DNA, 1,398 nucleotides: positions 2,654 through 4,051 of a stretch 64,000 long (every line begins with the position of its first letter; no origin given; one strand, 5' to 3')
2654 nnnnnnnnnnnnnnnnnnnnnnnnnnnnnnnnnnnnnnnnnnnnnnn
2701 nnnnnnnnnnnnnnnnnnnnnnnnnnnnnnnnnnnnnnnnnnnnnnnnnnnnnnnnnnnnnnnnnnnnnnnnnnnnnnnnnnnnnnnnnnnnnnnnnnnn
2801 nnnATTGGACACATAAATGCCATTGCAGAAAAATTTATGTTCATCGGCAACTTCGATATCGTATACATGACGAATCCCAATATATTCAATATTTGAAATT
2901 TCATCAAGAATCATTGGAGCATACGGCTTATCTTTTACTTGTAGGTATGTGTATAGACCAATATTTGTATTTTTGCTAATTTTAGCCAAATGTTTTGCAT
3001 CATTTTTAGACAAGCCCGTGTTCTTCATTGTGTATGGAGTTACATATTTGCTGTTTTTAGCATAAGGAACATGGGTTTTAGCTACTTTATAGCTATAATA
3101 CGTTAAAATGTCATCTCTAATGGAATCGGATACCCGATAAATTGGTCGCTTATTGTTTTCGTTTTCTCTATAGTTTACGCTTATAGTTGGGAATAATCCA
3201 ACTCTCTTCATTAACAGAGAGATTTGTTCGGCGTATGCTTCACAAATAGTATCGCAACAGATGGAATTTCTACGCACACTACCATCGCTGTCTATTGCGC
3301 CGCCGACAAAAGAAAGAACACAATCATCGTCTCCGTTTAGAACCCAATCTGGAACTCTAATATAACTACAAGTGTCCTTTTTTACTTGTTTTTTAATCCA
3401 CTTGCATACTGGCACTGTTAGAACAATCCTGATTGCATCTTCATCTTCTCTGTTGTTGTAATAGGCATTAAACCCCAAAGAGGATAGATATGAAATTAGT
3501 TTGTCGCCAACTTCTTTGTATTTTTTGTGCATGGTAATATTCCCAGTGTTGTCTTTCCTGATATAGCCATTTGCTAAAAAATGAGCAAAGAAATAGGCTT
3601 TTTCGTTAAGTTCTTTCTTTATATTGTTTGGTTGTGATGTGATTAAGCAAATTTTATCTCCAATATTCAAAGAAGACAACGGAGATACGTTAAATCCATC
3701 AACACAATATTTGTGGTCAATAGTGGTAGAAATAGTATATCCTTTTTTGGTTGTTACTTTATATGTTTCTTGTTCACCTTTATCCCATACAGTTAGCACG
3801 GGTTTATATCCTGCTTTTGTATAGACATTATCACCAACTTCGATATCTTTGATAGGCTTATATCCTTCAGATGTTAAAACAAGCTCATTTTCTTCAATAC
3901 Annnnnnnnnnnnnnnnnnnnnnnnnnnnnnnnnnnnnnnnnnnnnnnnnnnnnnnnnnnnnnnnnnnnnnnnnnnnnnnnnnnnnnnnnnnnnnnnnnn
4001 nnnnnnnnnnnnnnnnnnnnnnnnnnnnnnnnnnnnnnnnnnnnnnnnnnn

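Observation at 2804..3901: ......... intein splitting the NrdJ active-site motif, with non-canonical C-terminal Ser-Asn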

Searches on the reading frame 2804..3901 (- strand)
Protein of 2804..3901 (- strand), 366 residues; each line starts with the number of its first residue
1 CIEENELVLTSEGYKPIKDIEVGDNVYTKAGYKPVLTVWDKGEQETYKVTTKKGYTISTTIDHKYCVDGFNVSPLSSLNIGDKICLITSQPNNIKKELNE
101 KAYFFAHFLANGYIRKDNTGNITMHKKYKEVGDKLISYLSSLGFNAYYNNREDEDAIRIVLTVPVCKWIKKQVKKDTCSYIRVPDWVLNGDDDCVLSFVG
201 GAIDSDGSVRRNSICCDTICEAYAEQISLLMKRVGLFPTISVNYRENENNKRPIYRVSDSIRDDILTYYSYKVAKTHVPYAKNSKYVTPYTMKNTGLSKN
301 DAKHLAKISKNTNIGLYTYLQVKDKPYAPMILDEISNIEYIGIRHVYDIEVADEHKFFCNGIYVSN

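Call 4: search_protein_families(library=pfam, proteins=[window:2804-3901:-], max_evalue=0.1)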
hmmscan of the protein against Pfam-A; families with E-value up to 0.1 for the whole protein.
window:2804-3901:- (366 aa): 7 families
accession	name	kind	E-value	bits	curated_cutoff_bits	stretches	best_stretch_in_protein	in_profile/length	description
PF14528.11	LAGLIDADG_3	-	3.4e-12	46.9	22.5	1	193-260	1-69/82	LAGLIDADG-like domain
PF14890.11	Intein_splicing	-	2e-10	41.1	35.8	1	30-366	37-155/155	Intein splicing domain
PF05204.19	Hom_end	-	3.3e-07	30.9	21.1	1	110-155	24-69/110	Homing endonuclease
PF07591.16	PT-HINT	-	9.3e-05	23.1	27.7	1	7-84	1-87/137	Pretoxin HINT domain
PF05203.21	Hom_end_hint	-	0.002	18.6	32.1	1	7-177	8-170/228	Hom_end-associated Hint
PF18546.6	MetOD1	-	0.016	15.7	23.8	1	123-175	48-99/142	Methanogen output domain 1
PF13403.11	Hint_2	-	0.024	15.5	28.4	1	1-37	2-39/147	Hint domain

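Call 5: search_protein_families(library=ncbifam, proteins=[window:2804-3901:-], max_evalue=0.1)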
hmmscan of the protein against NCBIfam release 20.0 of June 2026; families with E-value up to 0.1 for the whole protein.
window:2804-3901:- (366 aa): 8 families
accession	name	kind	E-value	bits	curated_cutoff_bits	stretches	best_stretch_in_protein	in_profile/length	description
NF005852.0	PRK07773.1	equivalog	9.9e-10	37.3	780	2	32-117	439-524/886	replicative DNA helicase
NF011491.0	PRK14898.1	equivalog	1.3e-07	30.1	783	1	91-245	236-389/860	DNA-directed RNA polymerase subunit A''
NF006207.0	PRK08332.1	equivalog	1.4e-07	29.2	2400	1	37-215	939-1117/1684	vitamin B12-dependent ribonucleotide reductase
TIGR01445.1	intein_Nterm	domain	3.8e-07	31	24.5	1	1-64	1-80/83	intein N-terminal splicing region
NF038098.1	GyrA_w_intein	exception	7.9e-06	24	1850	1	37-249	165-392/1232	intein-containing DNA gyrase subunit A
NF038162.1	RtcB_rel_intein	exception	0.00038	18.5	1150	1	314-366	523-578/961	intein-containing RtcB family protein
TIGR01443.1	intein_Cterm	domain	0.013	15.7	15.6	1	345-366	1-23/24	intein C-terminal splicing region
TIGR00647.1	DNA_bind_WhiA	equivalog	0.02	14.2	44.1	1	91-155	113-180/304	DNA-binding protein WhiA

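Call 6: search_solved_structures(query=window:2804-3901:-, max_evalue=1, show_alignments=3)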
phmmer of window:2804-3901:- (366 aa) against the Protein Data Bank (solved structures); distinct sequences matched with E-value up to 1: 24.
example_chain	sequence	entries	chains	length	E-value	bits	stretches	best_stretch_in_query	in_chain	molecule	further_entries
6qaz_A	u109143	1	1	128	7e-10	41.8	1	8-68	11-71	cyanophage-like gp41-1 intein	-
6riz_A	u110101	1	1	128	1.7e-08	37.2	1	8-67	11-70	gp41-1 intein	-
4kl6_A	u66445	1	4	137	1.5e-05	27.5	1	22-70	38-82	DNA-directed DNA polymerase,Nucleic acid binding, OB-fold, tRNA/helicase-type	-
7cfv_A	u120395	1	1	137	8.1e-05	25.1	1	331-366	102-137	Spl DnaX mini-intein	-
2keq_A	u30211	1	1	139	0.00022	23.7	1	21-75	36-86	DNA polymerase III alpha subunit, Nucleic acid binding OB-fold tRNA/helicase-type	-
7qil_A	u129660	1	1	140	0.00024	23.5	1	6-76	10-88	DnaE intein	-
4kl5_A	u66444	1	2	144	0.00025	23.5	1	21-75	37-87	DNA polymerase III, alpha subunit, Nucleic acid binding, OB-fold, tRNA/helicase-type chime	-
5ol7_A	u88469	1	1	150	0.00062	22.2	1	21-75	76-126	DNA-directed DNA polymerase,DNA-directed DNA polymerase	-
5ol6_A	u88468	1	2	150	0.00062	22.2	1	21-75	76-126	Nucleic acid binding, OB-fold, tRNA/helicase-type,DNA-directed DNA polymerase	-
2lwy_A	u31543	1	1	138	0.04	16.2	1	6-91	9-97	BACTERIAL INTEIN-LIKE DOMAIN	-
4qfq_A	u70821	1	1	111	0.054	15.8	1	21-75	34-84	DNA polymerase III, alpha subunit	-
4lx3_A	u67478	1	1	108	0.058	15.7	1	21-75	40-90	DNA polymerase III, alpha subunit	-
1mi8_A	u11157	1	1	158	0.085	15.2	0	315-364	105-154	DnaB intein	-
6rpq_A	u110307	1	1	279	0.13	14.5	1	323-366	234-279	Ubiquitin-like protein SMT3,1108aa long hypothetical cell division control protein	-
3mp2_A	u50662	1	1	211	0.14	14.4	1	46-76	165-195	Non-structural protein 3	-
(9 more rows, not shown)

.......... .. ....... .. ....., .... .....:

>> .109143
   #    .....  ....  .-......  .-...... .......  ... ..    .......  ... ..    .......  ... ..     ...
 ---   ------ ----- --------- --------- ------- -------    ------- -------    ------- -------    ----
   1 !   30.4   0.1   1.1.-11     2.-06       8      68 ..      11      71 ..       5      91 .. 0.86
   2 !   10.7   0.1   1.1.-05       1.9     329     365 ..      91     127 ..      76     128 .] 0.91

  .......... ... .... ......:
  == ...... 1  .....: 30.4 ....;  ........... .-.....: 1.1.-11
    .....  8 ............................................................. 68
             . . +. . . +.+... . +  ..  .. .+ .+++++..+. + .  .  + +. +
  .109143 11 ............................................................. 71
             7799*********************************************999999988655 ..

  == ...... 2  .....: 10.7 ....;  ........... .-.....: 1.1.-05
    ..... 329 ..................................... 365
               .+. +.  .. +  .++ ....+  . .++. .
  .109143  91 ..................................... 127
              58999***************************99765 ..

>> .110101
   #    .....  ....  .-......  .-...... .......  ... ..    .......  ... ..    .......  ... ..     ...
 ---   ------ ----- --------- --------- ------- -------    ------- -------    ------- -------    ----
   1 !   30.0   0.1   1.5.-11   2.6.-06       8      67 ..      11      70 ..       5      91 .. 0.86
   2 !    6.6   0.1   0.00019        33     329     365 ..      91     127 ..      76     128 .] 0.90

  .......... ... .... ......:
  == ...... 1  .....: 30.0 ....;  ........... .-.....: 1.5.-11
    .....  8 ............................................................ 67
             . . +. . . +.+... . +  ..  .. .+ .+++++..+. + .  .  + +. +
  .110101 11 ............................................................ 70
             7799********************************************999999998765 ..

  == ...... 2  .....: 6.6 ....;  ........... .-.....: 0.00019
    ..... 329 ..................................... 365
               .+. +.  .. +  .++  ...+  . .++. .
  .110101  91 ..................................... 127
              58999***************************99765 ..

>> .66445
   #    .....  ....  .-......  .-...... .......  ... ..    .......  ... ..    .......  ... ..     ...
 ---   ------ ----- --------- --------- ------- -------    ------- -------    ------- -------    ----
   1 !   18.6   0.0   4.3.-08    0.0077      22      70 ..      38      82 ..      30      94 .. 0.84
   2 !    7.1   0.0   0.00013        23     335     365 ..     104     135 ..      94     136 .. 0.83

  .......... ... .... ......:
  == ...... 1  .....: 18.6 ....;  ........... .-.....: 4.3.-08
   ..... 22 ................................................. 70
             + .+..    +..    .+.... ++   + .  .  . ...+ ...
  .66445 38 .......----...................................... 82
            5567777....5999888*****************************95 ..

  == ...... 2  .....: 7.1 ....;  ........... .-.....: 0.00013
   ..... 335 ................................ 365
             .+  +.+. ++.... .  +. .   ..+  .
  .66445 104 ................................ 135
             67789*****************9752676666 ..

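Call 8: search_dna_similar(query=window:2804-3901:-, collection=phages, mode=protein, max_rows=40)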
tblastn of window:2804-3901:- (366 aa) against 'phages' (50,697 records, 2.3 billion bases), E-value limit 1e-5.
Records with a match: 18; places in all: 18; records where one place covers at least 80% of the query: 5.
Best place of each record, by identity: <60% 18.
By first word of the organism name: Bacillus 7; Pectobacterium 4; Caulobacter 4; Bacteriophage 2; Rhodobacteraceae 1.
By host as written in the record: Caulobacter vibrioides CB15 4; - 3; Pectobacterium atrosepticum SCRI1043 2; Bacillus subtilis G24 2; Bacillus subtilis ATCC 15245 2; Pectobacterium sp. 7V 1; Pectobacterium atrosepticum DSM 30186 1; Bacillus subtilis ATCC 21336 1; and 2 more.
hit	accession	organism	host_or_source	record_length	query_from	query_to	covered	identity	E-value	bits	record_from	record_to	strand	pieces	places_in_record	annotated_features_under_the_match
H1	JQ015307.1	Pectobacterium phage phiTE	Pectobacterium atrosepticum SCRI1043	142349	1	366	100%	23.0%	3e-8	61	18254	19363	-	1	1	hypothetical protein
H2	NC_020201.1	Pectobacterium phage phiTE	Pectobacterium atrosepticum SCRI1043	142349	1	366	100%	23.0%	3e-8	61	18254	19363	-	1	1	helicase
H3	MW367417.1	Pectobacterium phage PcCB7V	Pectobacterium sp. 7V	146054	1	366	100%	23.0%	4e-8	61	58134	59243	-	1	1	ATP-dependent DNA helicase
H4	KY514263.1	Pectobacterium phage vB_PatM_CB7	Pectobacterium atrosepticum DSM 30186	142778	1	366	100%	23.0%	6e-8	61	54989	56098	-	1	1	putative helicase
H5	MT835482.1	Bacteriophage sp.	human fecal samples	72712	1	366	100%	22.6%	5e-7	58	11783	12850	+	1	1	record has no annotation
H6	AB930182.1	Bacillus phage SPG24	Bacillus subtilis G24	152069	100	240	39%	27.5%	4e-6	55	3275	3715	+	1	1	none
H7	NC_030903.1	Bacillus phage SPG24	Bacillus subtilis G24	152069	100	240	39%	27.5%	4e-6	55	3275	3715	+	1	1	DNA helicase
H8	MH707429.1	Bacillus phage BSP12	Bacillus subtilis ATCC 21336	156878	100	240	39%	27.5%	4e-6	55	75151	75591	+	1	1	putative intein containing helicase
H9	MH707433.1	Bacillus phage BSP18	Bacillus subtilis KACC 17797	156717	100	240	39%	27.5%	5e-6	55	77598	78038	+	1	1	putative intein containing DNA helicase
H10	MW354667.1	Bacillus phage BSTP3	Bacillus subtilis KCCM12511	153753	100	240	39%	27.5%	5e-6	55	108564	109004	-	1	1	putative DNA helicase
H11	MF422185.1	Bacillus phage BSP10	Bacillus subtilis ATCC 15245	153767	100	240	39%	27.5%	5e-6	55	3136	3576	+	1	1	putative intein containing DNA helicase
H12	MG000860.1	Bacillus phage BSP9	Bacillus subtilis ATCC 15245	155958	100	240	39%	27.5%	5e-6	55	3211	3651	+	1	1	putative DNA helicase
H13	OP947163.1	Rhodobacteraceae phage LS06-2018-MD07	-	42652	1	102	28%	37.1%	5e-7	58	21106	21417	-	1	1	terminase large subunit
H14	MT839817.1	Bacteriophage sp.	human fecal samples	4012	1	84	23%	37.6%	5e-6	54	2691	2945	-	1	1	record has no annotation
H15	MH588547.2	Caulobacter phage CcrSC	Caulobacter vibrioides CB15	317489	2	96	26%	32.1%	6e-7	57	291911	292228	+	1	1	putative terminase large subunit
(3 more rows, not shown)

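Call 9: find_homologous_proteins(query=window:2804-3901:-, max_evalue=0.001)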
Query window:2804-3901:- (366 aa): 6 proteins with E <= 0.001 among 1222 candidates.
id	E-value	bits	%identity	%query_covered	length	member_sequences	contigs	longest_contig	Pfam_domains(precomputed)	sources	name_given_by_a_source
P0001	1.5e-151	523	64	100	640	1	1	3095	PF02867.21,PF14528.12,PF14890.12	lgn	-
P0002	6.4e-142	491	61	100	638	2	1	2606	PF02867.21,PF14528.12,PF14890.12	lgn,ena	-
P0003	7.1e-103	363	50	100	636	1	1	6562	PF02867.21,PF14528.12,PF14890.12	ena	-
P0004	8.0e-99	349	49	100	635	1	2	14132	PF02867.21,PF14528.12,PF14890.12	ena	-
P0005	8.7e-8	50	43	18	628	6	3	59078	PF07591.16,PF00145.24,PF14528.12,PF13403.12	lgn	-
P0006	4.1e-4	38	39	19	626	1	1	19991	PF07591.16,PF04466.20,PF14890.12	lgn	-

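Call 34: predict_structure(alignment_id=A1)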
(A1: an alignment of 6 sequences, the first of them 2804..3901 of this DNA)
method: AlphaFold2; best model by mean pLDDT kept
length: 366 residues; sequences in the alignment: 6
mean_pLDDT: 70.0   pTM: 0.60
mean pLDDT of the five models: 70.0, 69.2, 65.2, 51.4, 47.0
residues with pLDDT >= 90: 67; 70-90: 139; 50-70: 78; < 50: 82
segments of 3 or more residues with pLDDT < 50: 69-71, 86-95, 278-298, 301-331, 354-366
pLDDT, mean of each block of 10 residues (from residue 1): 61 65 67 74 82 66 58 74 52 63 95 90 91 95 91 85 94 78 88 87 85 80 84 64 72 79 64 65 37 46 43 34 35 73 80 48 29
secondary structure, 60 per line:
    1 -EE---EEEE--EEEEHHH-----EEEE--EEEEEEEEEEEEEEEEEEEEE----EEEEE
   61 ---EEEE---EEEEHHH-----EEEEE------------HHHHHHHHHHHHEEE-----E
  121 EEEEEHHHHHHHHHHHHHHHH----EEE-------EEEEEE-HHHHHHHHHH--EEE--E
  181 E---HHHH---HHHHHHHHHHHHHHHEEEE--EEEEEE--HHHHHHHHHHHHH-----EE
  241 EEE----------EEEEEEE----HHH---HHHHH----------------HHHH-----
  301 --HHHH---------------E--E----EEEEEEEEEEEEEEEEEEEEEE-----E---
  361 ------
elements in order: E7-10 E13-16 E25-28 E31-51 E56-60 E64-67 E71-74 E83-87 H100-111 E112-114 E120-125 H126-141 E146-148 E156-161 H163-172 E175-177 H185-188 H192-206 E207-210 E213-218 H221-233 E239-243 E254-260 H271-275 H292-295 H303-306 E330-351

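Call 38: fold_search(model_id=the predicted structure, library=pdb)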
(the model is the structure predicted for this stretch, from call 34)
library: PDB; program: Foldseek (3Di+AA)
matches with E <= 10: 943; with E <= 0.001: 93
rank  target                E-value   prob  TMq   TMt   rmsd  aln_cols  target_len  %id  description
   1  7qss                  6.0e-18  1.00  0.43  0.37  18.1       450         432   16  Crystal structure of homing endonuclease-associated TliVMA intein (C1A) (released 2022-03-30)
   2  7qsu                  1.5e-17  1.00  0.42  0.42  17.9       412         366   16  Crystal structure of homing endonuclease-associated TliVMA intein (C1A, d333-339) (released 2022-03-30)
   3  7qst                  1.1e-13  1.00  0.36  0.36  17.2       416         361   18  Crystal structure of homing endonuclease-associated PhoVMA intein (C1A) (released 2022-03-30)
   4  1vde_B                1.1e-13  1.00  0.40  0.35  18.0       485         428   12  PI-SCEI, A HOMING ENDONUCLEASE WITH PROTEIN SPLICING ACTIVITY (released 1998-04-08)
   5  1jva_B                1.7e-13  1.00  0.40  0.34  18.8       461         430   12  CRYSTAL STRUCTURE OF THE VMA1-DERIVED ENDONUCLEASE BEARING THE N AND C EXTEIN PROPEPTIDES (released 2002-08-29)
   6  1ef0_A                2.9e-13  1.00  0.42  0.37  17.6       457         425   13  CRYSTAL STRUCTURE OF PI-SCEI MINIPRECURSOR (released 2000-06-07)
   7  1um2_B                3.1e-13  1.00  0.41  0.36  17.9       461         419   13  Crystal Structure of the Vma1-Derived Endonuclease with the Ligated Extein Segment (released 2004-09-22)
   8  1vde_A                5.9e-13  1.00  0.40  0.35  17.4       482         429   12  PI-SCEI, A HOMING ENDONUCLEASE WITH PROTEIN SPLICING ACTIVITY (released 1998-04-08)
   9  1jva_A                2.1e-12  1.00  0.39  0.34  18.3       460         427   13  CRYSTAL STRUCTURE OF THE VMA1-DERIVED ENDONUCLEASE BEARING THE N AND C EXTEIN PROPEPTIDES (released 2002-08-29)
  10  1ef0_B                2.2e-12  1.00  0.37  0.35  17.4       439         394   14  CRYSTAL STRUCTURE OF PI-SCEI MINIPRECURSOR (released 2000-06-07)
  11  1dfa                  6.7e-12  1.00  0.36  0.33  20.4       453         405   12  CRYSTAL STRUCTURE OF PI-SCEI IN C2 SPACE GROUP (released 1999-12-08)
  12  1dq3                  1.1e-11  1.00  0.44  0.36  18.9       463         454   13  CRYSTAL STRUCTURE OF AN ARCHAEAL INTEIN-ENCODED HOMING ENDONUCLEASE PI-PFUI (released 2000-07-05)
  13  1lws_A                1.4e-11  1.00  0.40  0.34  19.5       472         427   12  Crystal structure of the intein homing endonuclease PI-SceI bound to its recognition sequence (released 2002-09-27)
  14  1lwt_A                3.9e-11  1.00  0.41  0.34  18.7       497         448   12  Crystal structure of the intein homing endonuclease PI-SceI bound to its substrate DNA (Ca2+ free) (released 2002-09-27)
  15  1um2_A                2.2e-10  1.00  0.40  0.36  18.1       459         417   14  Crystal Structure of the Vma1-Derived Endonuclease with the Ligated Extein Segment (released 2004-09-22)
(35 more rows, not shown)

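Call 44: find_encoding_contigs(protein=P0004, flank=6000, max_places=2)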
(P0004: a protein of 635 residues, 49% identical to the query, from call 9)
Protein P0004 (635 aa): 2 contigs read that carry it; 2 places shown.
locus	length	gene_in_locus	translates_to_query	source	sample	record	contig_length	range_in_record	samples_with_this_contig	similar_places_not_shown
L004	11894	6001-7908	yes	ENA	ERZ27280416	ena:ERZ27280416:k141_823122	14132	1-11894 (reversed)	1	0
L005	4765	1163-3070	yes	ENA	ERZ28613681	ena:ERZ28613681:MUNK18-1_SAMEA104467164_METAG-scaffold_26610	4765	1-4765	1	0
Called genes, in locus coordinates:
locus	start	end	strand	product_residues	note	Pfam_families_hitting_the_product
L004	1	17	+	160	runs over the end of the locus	-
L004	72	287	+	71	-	-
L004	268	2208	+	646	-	PF22745:Nlig-Ia, PF01653:DNA_ligase_aden, PF03120:OB_DNA_ligase, PF00533:BRCT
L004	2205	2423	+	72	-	-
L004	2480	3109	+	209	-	PF01555:N6_N4_Mtase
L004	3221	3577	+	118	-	-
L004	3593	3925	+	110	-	-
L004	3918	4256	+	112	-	-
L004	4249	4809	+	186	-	PF00625:Guanylate_kin, PF13238:AAA_18 (weak)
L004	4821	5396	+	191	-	PF06941:NT5C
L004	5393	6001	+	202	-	-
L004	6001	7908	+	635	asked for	PF02867:Ribonuc_red_lgC, PF14890:Intein_splicing, PF14528:LAGLIDADG_3 (weak), PF02867:Ribonuc_red_lgC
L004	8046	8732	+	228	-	PF03161:LAGLIDADG_2, PF14528:LAGLIDADG_3 (faint)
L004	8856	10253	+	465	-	PF02867:Ribonuc_red_lgC, PF12637:TSCPD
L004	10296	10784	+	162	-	-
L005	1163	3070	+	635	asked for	PF02867:Ribonuc_red_lgC, PF14890:Intein_splicing, PF14528:LAGLIDADG_3 (weak), PF02867:Ribonuc_red_lgC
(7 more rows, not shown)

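Call 47: search_protein_representatives(protein=window:2804-3901:-)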
Query: 366 residues. Proteins with E-value up to 0.001 (for the whole library): 2343; up to 1e-10: 286; up to 1e-30: 6. The best 150 are listed.
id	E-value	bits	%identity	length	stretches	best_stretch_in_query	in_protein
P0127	1.0e-102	360.4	50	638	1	1-366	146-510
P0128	9.2e-90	317.8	46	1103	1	1-366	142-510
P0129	4.4e-84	299.1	45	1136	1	1-366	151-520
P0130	3.2e-63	230.4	42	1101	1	1-366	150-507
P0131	1.3e-55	205.5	37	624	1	1-366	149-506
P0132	2.4e-34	135.4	30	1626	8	1-66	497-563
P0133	1.4e-29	119.8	33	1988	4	1-90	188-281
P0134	2.4e-29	119.0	29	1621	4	140-366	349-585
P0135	7.9e-27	110.7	29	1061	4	1-88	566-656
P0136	1.5e-26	109.8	32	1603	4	75-366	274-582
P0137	2.9e-26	108.9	32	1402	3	98-366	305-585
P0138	3.7e-26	108.5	28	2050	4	91-366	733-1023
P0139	2.2e-25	105.9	27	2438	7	1-242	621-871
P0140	3.3e-25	105.4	26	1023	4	5-257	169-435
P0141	3.8e-25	105.2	27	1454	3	1-95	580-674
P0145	1.6e-23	99.8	29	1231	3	100-365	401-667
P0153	2.3e-21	92.8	28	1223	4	1-89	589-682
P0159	9.7e-21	90.7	31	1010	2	93-366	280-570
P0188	8.5e-18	81.0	27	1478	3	1-366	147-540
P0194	2.4e-17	79.5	46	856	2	1-88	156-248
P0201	5.7e-17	78.3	31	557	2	3-89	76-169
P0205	7.4e-17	77.9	28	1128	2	100-366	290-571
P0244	8.5e-15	71.1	26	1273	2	4-366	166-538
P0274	7.4e-14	68.0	31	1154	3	1-72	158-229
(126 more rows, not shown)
